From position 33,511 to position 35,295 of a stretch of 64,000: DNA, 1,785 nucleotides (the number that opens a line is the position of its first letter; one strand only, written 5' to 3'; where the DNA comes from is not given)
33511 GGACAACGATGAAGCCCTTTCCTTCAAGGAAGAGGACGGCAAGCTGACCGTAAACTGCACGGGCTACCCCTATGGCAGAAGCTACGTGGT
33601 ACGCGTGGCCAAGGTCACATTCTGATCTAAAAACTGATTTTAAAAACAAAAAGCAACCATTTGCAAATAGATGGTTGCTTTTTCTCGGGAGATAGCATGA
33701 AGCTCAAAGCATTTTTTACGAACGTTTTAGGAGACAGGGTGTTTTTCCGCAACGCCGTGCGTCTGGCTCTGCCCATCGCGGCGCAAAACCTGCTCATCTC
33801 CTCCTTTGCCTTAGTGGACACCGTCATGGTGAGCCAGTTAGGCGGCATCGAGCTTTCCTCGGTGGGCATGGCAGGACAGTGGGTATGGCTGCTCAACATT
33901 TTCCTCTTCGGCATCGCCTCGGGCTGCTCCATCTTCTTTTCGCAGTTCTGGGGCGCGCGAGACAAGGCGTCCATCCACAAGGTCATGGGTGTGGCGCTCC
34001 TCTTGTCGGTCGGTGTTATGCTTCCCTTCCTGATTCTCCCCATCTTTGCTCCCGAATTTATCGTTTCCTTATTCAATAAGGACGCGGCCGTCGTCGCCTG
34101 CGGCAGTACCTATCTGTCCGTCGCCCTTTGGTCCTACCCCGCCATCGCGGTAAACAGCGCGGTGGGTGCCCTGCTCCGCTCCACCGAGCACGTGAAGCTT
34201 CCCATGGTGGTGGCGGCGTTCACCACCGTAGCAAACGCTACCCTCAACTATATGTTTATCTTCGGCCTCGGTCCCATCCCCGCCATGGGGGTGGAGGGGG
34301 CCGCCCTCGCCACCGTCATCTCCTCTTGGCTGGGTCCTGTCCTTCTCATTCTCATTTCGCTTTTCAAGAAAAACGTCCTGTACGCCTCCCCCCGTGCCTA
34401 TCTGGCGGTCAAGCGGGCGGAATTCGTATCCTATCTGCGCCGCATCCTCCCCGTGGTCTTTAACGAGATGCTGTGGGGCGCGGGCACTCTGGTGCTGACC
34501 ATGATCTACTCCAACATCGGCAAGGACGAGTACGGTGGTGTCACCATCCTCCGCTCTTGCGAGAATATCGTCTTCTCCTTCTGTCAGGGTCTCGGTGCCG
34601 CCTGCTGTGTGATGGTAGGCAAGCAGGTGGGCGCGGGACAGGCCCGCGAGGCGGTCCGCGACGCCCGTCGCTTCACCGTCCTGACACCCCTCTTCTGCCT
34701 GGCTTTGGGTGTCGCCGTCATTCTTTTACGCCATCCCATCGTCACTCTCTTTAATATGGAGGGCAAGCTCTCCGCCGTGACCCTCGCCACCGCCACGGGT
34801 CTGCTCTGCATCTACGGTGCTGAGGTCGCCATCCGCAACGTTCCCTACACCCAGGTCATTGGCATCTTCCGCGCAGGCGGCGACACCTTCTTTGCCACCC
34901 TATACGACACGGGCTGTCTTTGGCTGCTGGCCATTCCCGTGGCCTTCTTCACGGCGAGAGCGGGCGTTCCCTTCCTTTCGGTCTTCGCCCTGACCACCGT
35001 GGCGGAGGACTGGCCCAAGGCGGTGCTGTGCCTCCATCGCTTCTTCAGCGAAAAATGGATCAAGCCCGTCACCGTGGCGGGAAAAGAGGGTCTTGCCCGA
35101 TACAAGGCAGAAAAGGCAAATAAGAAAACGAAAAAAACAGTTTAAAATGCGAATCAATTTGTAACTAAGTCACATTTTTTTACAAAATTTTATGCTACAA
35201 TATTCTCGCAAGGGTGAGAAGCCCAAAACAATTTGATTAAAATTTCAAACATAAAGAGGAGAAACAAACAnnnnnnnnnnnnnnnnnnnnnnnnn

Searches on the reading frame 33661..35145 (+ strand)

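Call 20: search_protein_families(library=pfam, proteins=[window:33661-35145:+], max_evalue=0.00001)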
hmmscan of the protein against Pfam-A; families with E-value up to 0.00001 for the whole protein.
window:33661-35145:+ (494 aa): 1 family
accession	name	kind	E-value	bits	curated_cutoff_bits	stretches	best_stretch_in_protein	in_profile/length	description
PF01554.23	MatE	-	4.3e-46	157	24.9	2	38-198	1-161/161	MatE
